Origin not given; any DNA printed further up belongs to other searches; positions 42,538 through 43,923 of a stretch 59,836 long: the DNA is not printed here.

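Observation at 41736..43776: Low-GC two-gene island: RecB/Cas4-like PD-(D/E)xK protein + 362-aa orphan partner, a candidate undescribed defence or conflict module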

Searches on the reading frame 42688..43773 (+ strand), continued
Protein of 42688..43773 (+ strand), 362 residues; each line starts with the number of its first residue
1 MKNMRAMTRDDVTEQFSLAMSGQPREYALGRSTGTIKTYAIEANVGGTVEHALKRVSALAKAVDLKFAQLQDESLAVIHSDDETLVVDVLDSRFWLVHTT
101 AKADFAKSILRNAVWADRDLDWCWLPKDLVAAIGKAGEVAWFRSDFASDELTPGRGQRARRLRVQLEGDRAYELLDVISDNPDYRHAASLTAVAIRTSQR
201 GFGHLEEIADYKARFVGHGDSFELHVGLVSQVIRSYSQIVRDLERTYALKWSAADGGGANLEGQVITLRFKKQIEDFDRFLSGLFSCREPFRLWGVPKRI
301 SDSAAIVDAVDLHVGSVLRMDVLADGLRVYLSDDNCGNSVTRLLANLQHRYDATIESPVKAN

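Call 27: fold_search(model_id=the predicted structure, library=pdb)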
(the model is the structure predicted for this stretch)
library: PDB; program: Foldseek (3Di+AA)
matches with E <= 10: 732; with E <= 0.001: 2
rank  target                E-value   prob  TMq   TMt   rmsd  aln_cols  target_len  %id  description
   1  9rs8_A                2.8e-04  0.54  0.16  0.16  18.3       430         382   12  human Fuzzy-Inturned (released 2025-07-30)
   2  4it3                  5.9e-04  0.99  0.25  0.35  10.4       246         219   10  Crystal Structure of Iml3 from S. cerevisiae (released 2013-10-16)
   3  9rs9_B                2.4e-03  0.16  0.12  0.12  20.3       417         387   10  Rab23 in complex with Fuzzy-Inturned (released 2025-07-30)
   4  4je3_A                4.3e-03  0.90  0.26  0.34  10.3       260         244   11  An Iml3-Chl4 heterodimer links the core centromere to factors required for accurate chromosome segregation (released 2013-10-16)
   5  1ais_A                6.3e-03  0.66  0.17  0.29  14.8       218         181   10  TATA-BINDING PROTEIN/TRANSCRIPTION FACTOR (II)B/TATA-BOX COMPLEX FROM PYROCOCCUS WOESEI (released 1997-07-07)
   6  4kr1                  8.0e-03  0.80  0.24  0.33  10.3       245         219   10  Crystal structure of the kinetechore protein Iml3 from budding yeast (released 2013-12-18)
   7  6uep_B                9.4e-03  0.35  0.13  0.22  19.9       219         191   13  Structure of A. thaliana TBP bound to a DNA site with a C-C mismatch (released 2020-09-02)
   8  6bm7_F                1.0e-02  0.44  0.18  0.22  20.9       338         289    7  Crystal structure of Trypanosoma brucei AdoMetDC/prozyme heterodimer in complex with pyrimidineamine inhibitor UTSAM56 (released 2018-01-03)
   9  3c6m_B                1.1e-02  0.90  0.20  0.20  11.8       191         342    9  Crystal structure of human spermine synthase in complex with spermine and 5-methylthioadenosine (released 2008-02-19)
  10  9v9n_A                1.1e-02  0.14  0.13  0.07  26.5       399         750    7  Cryo-EM structure of KICSTOR CCC complex (state 5) (released 2025-11-12)
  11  8h5b_B                1.2e-02  0.60  0.17  0.31  14.6       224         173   11  The cryo-EM structure of nuclear transport receptor Kap114p complex with yeast TATA-box binding protein (released 2023-09-20)
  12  3c6k_B                1.4e-02  0.69  0.17  0.17  15.3       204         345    8  Crystal structure of human spermine synthase in complex with spermidine and 5-methylthioadenosine (released 2008-02-19)
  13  1vok_A                1.6e-02  0.28  0.14  0.22  20.6       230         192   12  ARABIDOPSIS THALIANA TBP (DIMER) (released 1996-11-08)
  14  3c6k_A                1.8e-02  0.85  0.19  0.21  12.9       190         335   10  Crystal structure of human spermine synthase in complex with spermidine and 5-methylthioadenosine (released 2008-02-19)
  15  5tvf_E                1.8e-02  0.30  0.18  0.21  21.1       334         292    8  Crystal structure of Trypanosoma brucei AdoMetDC/prozyme heterodimer in complex with inhibitor CGP 40215 (released 2017-01-11)
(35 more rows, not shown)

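Call 35: search_protein_families(library=pfam, alignment_id=A4, max_evalue=0.00001)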
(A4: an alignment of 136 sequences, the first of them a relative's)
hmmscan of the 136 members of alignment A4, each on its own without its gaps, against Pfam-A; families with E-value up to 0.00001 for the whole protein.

A. member 1, L006:5750-7012:+ (421 aa): 3 families
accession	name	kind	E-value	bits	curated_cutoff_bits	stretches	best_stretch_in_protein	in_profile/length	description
PF04313.20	HSDR_N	-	1.2e-44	153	25.1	1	6-212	3-197/198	Type I restriction enzyme R protein N terminus (HSDR_N)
PF18766.7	SWI2_SNF2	-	1.1e-23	84.5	26.7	1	271-348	1-71/221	SWI2/SNF2 ATPase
PF04851.21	ResIII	-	1.6e-06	28.6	22.5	1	271-349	7-77/164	Type III restriction enzyme, res subunit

B. families by the number of members that match (of 136 scanned): 96 families (the first 25 are shown)
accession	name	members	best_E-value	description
PF04851.21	ResIII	6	1.6e-37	Type III restriction enzyme, res subunit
PF18766.7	SWI2_SNF2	5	1.7e-71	SWI2/SNF2 ATPase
PF04313.20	HSDR_N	5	1.2e-44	Type I restriction enzyme R protein N terminus (HSDR_N)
PF02384.22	N6_Mtase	4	2.7e-59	N-6 DNA Methylase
PF00589.27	Phage_integrase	4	4.7e-32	Phage integrase family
PF00270.35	DEAD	4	3.9e-25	DEAD/DEAH box helicase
PF12161.14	HsdM_N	3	4.5e-24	HsdM N-terminal domain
PF22679.2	T1R_D3-like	3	7.3e-21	Type I restriction enzyme subunit R domain 3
PF01420.25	Methylase_S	3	1.1e-15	Type I restriction modification DNA specificity domain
PF00271.37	Helicase_C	3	1.8e-07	Helicase conserved C-terminal domain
PF11867.13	T1RH-like_C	2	1.9e-125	Type I restriction enzyme HindI endonuclease subunit-like, C-terminal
PF01610.23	DDE_Tnp_ISL3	2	3.4e-64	Transposase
PF01555.25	N6_N4_Mtase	2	9.7e-30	DNA methylase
PF13175.12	AAA_15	2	7.7e-24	AAA ATPase domain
PF07669.17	Eco57I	2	2.6e-16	Eco57I restriction-modification methylase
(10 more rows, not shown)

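Call 42: search_solved_structures(query=A1, max_evalue=10)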
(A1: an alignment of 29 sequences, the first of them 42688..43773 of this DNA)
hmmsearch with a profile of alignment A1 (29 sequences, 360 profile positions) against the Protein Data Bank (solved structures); distinct sequences matched with E-value up to 10: 0.

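Call 43: search_protein_families(library=phrogs, proteins=[window:42688-43773:+, P0086, P0083], max_evalue=0.1)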
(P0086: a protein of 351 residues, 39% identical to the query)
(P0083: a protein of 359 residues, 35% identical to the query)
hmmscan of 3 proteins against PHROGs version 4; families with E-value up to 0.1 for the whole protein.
window:42688-43773:+ (362 aa): 2 families
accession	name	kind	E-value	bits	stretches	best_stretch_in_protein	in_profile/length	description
phrog_22469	-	unknown function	1.2e-35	124.2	1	82-356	66-342/352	-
phrog_4559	-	unknown function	0.019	16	0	200-238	9-45/82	-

P0086 (351 aa): 1 family
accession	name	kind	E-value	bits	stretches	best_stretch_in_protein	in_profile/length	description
phrog_22469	-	unknown function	1.2e-45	157.1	1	61-333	68-342/352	-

P0083 (359 aa): 1 family
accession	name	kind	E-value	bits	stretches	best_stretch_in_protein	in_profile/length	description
phrog_22469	-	unknown function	1.1e-35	124.3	1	86-357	69-345/352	-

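Call 44: search_dna_similar(query=window:42688-43773:+, collection=plasmids, mode=protein, max_evalue=0.00001, max_rows=30)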
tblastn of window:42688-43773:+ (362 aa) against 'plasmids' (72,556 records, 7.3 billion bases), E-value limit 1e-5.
Records with a match: 9; places in all: 9; records where one place covers at least 80% of the query: 8.
Best place of each record, by identity: <60% 9.
By first word of the organism name: Bacillus 5; Methanocaldococcus 1; Lysinibacillus 1; Halobacterium 1; Metabacillus 1.
By predicted mobility (MOB-suite, as given by PLSDB): non-mobilizable 9.
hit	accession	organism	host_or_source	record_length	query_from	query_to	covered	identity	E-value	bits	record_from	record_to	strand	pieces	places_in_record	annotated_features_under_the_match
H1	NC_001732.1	Methanocaldococcus jannaschii DSM 2661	-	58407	28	353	90%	25.6%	9e-26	115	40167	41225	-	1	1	hypothetical protein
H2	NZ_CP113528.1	Lysinibacillus irui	bacterial culture,Iru-fermented African ...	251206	33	356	90%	23.3%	5e-24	110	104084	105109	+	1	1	hypothetical protein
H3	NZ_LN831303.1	Halobacterium hubeiense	-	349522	85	356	75%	27.4%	7e-28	122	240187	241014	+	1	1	hypothetical protein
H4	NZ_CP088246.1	Metabacillus sp. B2-18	single cell,human skin swab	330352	44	356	86%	20.5%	2e-10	70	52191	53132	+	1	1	hypothetical protein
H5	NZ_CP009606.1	Bacillus cereus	soil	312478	56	355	83%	19.4%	1e-10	71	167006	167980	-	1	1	hypothetical protein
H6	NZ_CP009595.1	Bacillus cereus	-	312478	56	355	83%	19.4%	1e-10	71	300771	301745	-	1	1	hypothetical protein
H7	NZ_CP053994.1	Bacillus cereus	-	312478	56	355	83%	19.4%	1e-10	71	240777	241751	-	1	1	hypothetical protein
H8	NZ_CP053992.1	Bacillus cereus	-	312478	56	355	83%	19.4%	1e-10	71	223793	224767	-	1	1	hypothetical protein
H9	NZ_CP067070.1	Bacillus sp. HNR-4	rice,cell culture,seed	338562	56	355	83%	19.4%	1e-10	71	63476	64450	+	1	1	hypothetical protein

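Call 45: search_dna_similar(query=window:42688-43773:+, collection=phages, mode=protein, max_evalue=0.00001, max_rows=20)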
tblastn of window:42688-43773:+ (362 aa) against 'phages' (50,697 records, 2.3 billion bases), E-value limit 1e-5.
No match.

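Call 46: get_annotated_region(hit=H1, flank=9000)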
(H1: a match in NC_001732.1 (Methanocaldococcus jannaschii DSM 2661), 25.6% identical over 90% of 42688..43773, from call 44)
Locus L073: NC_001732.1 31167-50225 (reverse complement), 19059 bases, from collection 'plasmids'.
description: Methanocaldococcus jannaschii DSM 2661 plasmid pDSM2661_1, complete sequence
organism: Methanocaldococcus jannaschii DSM 2661 (NCBI taxid 243232)
taxonomy: Archaea; Euryarchaeota; Methanococci; Methanococcales; Methanocaldococcaceae; Methanocaldococcus; Methanocaldococcus jannaschii; Methanocaldococcus jannaschii DSM 2661
host: -; source: -; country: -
typing (MOB-suite, as given by PLSDB): non-mobilizable; replicon rep_cluster_1119,rep_cluster_88
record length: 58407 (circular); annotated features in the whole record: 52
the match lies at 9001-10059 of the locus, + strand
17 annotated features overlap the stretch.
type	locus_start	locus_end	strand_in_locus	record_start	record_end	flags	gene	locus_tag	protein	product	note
CDS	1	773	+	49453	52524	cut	-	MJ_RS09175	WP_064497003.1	HsdR family type I site-specific deoxyribonuclease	GO:0009307 - DNA restriction-modification system [Evidence IEA]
CDS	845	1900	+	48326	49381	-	-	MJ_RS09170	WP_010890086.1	transglutaminase-like domain-containing protein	-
CDS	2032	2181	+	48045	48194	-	-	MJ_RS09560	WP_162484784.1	hypothetical protein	-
CDS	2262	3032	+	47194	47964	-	-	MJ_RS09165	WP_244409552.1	PIN domain-containing protein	-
CDS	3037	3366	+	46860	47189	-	-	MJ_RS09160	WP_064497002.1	hypothetical protein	-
CDS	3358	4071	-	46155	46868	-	-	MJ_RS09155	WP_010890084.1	hypothetical protein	-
CDS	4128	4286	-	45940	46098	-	-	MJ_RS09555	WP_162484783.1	hypothetical protein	-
CDS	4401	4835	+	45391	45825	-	-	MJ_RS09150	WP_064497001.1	EVE domain-containing protein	-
CDS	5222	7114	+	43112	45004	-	-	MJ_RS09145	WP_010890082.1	ATP-dependent endonuclease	-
CDS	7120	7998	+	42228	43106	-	-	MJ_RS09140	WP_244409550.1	hypothetical protein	-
CDS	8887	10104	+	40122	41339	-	-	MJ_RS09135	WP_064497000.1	hypothetical protein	-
CDS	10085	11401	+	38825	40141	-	-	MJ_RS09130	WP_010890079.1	hypothetical protein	-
CDS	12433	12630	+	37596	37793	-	-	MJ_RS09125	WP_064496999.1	antitoxin family protein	-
CDS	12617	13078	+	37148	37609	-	-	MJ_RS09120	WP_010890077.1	type II toxin-antitoxin system VapC family toxin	-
CDS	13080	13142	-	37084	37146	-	-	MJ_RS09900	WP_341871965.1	hypothetical protein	-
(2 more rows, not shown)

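Call 47: get_annotated_region(hit=H3, flank=8000)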
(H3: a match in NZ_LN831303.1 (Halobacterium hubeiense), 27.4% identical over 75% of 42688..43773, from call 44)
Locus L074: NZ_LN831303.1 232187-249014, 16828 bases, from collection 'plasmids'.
description: Halobacterium hubeiense strain JI20-1 plasmid pSTJ001, complete sequence
organism: Halobacterium hubeiense (NCBI taxid 1407499)
taxonomy: Archaea; Euryarchaeota; Halobacteria; Halobacteriales; Halobacteriaceae; Halobacterium; Halobacterium hubeiense
host: -; source: -; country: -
typing (MOB-suite, as given by PLSDB): non-mobilizable
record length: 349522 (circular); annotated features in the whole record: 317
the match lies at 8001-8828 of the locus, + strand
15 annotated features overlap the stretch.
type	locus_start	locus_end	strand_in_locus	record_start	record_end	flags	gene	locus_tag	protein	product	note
CDS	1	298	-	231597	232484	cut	-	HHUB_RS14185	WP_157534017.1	hypothetical protein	-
CDS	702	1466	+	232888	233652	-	-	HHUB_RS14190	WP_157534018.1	hypothetical protein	-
CDS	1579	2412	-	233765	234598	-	-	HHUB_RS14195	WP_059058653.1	hypothetical protein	-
CDS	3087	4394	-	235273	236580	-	-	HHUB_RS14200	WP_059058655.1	acetamidase/formamidase family protein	-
CDS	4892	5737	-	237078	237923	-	-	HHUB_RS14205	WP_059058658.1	hypothetical protein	-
CDS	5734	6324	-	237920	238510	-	-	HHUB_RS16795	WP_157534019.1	hypothetical protein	-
CDS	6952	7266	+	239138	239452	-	-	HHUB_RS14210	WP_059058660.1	hypothetical protein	-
CDS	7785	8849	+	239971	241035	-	-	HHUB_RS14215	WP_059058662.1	hypothetical protein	-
CDS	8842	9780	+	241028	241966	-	-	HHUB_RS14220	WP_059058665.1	hypothetical protein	-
CDS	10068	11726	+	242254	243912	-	-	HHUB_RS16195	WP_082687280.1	DUF2254 family protein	-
CDS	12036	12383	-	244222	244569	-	-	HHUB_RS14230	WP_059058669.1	hypothetical protein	-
CDS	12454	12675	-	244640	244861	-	-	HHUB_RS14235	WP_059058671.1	hypothetical protein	-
CDS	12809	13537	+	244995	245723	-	-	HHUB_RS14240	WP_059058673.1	hypothetical protein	-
CDS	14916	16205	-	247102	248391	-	-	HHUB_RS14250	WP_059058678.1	hypothetical protein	-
CDS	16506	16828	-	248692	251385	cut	-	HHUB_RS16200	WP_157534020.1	tetratricopeptide repeat protein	-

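Call 48: get_annotated_region(hit=H5, flank=8000)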
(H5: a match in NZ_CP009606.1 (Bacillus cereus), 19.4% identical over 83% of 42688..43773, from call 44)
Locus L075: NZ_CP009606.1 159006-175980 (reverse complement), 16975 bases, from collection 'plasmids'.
description: Bacillus cereus strain S2-8 plasmid pBFR_2, complete sequence
organism: Bacillus cereus (NCBI taxid 1396)
taxonomy: Bacteria; Bacillota; Bacilli; Bacillales; Bacillaceae; Bacillus; Bacillus cereus
host: -; source: soil; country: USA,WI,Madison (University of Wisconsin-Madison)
typing (MOB-suite, as given by PLSDB): non-mobilizable; replicon rep_cluster_125,rep_cluster_164
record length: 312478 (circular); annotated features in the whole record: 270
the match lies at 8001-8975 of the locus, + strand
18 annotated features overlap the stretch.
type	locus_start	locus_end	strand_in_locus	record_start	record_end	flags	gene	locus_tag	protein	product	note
CDS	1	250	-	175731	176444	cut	-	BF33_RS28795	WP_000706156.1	endonuclease/exonuclease/phosphatase family protein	-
CDS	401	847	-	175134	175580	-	-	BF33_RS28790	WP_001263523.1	hypothetical protein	-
CDS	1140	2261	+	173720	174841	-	tnpB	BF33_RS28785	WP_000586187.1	IS200/IS605 family element RNA-guided endonuclease TnpB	-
CDS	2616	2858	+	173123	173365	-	-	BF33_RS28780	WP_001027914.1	helix-turn-helix domain-containing protein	-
CDS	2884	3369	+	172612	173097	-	-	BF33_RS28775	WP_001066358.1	hypothetical protein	-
CDS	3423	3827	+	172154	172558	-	-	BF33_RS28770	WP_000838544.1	hypothetical protein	-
CDS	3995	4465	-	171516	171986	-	-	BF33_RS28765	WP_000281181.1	hypothetical protein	-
CDS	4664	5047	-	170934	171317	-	-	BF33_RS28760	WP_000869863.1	hypothetical protein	-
CDS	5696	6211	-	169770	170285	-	-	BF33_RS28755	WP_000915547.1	DinB family protein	-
CDS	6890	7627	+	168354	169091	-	-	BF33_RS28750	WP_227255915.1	type II toxin-antitoxin system PemK/MazF family toxin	-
CDS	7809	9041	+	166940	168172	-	-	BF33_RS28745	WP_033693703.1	hypothetical protein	-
CDS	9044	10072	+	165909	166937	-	-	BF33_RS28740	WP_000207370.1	hypothetical protein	-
CDS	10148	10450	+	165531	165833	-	-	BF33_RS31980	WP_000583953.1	hypothetical protein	-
CDS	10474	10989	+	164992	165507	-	-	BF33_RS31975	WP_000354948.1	hypothetical protein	-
CDS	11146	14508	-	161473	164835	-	hamB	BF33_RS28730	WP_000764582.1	Hachiman anti-phage system protein HamB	-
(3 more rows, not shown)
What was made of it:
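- Hachiman and MazF lie nearby on a B. cereus plasmid (call 48).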

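Call 52: search_protein_representatives(alignment_id=A1)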
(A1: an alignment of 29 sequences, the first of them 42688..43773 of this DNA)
Query: 29 sequences, 360 profile positions. Proteins with E-value up to 0.001 (for the whole library): 767; up to 1e-10: 591; up to 1e-30: 364. The best 150 are listed.
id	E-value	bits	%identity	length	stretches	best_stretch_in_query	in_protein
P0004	6.2e-138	476.2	-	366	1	2-356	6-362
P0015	1.8e-132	458.2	-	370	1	2-351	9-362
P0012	5.5e-131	453.3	-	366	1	2-353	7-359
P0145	1.4e-125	435.6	-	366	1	2-356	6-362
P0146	4.7e-120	417.3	-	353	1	19-359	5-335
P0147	2.2e-116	405.3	-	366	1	2-354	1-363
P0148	1.4e-114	399.4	-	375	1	3-357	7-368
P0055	3.5e-114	398.0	-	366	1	2-352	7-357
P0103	4.1e-114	397.8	-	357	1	24-358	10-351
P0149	8.4e-113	393.5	-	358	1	23-359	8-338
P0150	4.4e-112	391.1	-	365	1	2-353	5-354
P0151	2.1e-109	382.3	-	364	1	2-353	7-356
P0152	3.9e-109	381.5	-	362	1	28-359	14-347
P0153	1.9e-108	379.2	-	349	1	19-358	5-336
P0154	2.0e-107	375.8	-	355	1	23-359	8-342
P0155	9.3e-107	373.6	-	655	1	30-358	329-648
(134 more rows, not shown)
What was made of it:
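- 42688..43776 (+): Gene B (362 aa): MJECL33-family (PF25924; phrog_22469) protein made of about three alpha/beta modules with weak TBP-like resemblance. Function unknown. 767 clusters at 50% identity (call 52). tblastn to MJECL33 itself: E 9e-26 (call 44). phrog_22469: E 1e-35 (call 43).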

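Call 63: search_protein_families(library=pfam, alignment_id=A5, max_evalue=0.00001)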
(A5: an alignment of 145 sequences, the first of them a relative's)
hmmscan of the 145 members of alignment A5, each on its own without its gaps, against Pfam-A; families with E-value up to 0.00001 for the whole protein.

A. member 1, L031:12267-15785:- (1173 aa): 6 families
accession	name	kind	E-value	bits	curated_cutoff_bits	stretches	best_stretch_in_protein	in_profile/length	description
PF13482.12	RNase_H_2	-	2.8e-32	112.4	22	1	321-497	1-164/165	RNase_H superfamily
PF13087.12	AAA_12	-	1.6e-24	87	27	1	951-1142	4-193/195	AAA domain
PF13086.12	AAA_11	-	4.8e-12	46.6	27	0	779-838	6-73/257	AAA domain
PF13604.12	AAA_30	-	1.4e-09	38.4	27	1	791-941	20-133/191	AAA domain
PF01443.25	Viral_helicase1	-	1.2e-06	29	21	0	900-940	59-101/228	Viral superfamily 1 RNA helicase core domain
PF13245.12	AAA_19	-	2.3e-06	28.3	25.1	1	783-940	5-133/134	AAA domain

B. families by the number of members that match (of 145 scanned): 115 families (the first 25 are shown)
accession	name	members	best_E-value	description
PF01609.27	DDE_Tnp_1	5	9.5e-21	Transposase DDE domain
PF00589.27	Phage_integrase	3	1.2e-20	Phage integrase family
PF00498.31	FHA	3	2.2e-20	FHA domain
PF00392.27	GntR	3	1.9e-18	Bacterial regulatory proteins, gntR family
PF16697.10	Yop-YscD_cpl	3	2.3e-14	Inner membrane component of T3SS, cytoplasmic domain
PF01850.27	PIN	3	2.3e-09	PIN domain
PF21863.2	HTH_67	2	4.9e-98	Helix-turn-helix family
PF10387.14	DUF2442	2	4.1e-37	Protein of unknown function (DUF2442)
PF13470.12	PIN_3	2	3.5e-17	PIN domain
PF22483.2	Mu-transpos_C_2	2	4.8e-16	Mu transposase, C-terminal domain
PF19891.5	DUF6364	2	1.5e-13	Family of unknown function (DUF6364)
PF13613.12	HTH_Tnp_4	2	4.7e-13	Helix-turn-helix of DDE superfamily endonuclease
PF13245.12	AAA_19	2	6.8e-11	AAA domain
PF13604.12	AAA_30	2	1.4e-09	AAA domain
PF01546.33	Peptidase_M20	2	1.2e-07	Peptidase family M20/M25/M40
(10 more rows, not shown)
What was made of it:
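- A two-gene, translationally coupled cassette found on plasmids and next to TA genes (calls 44, 46, 48, 63).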
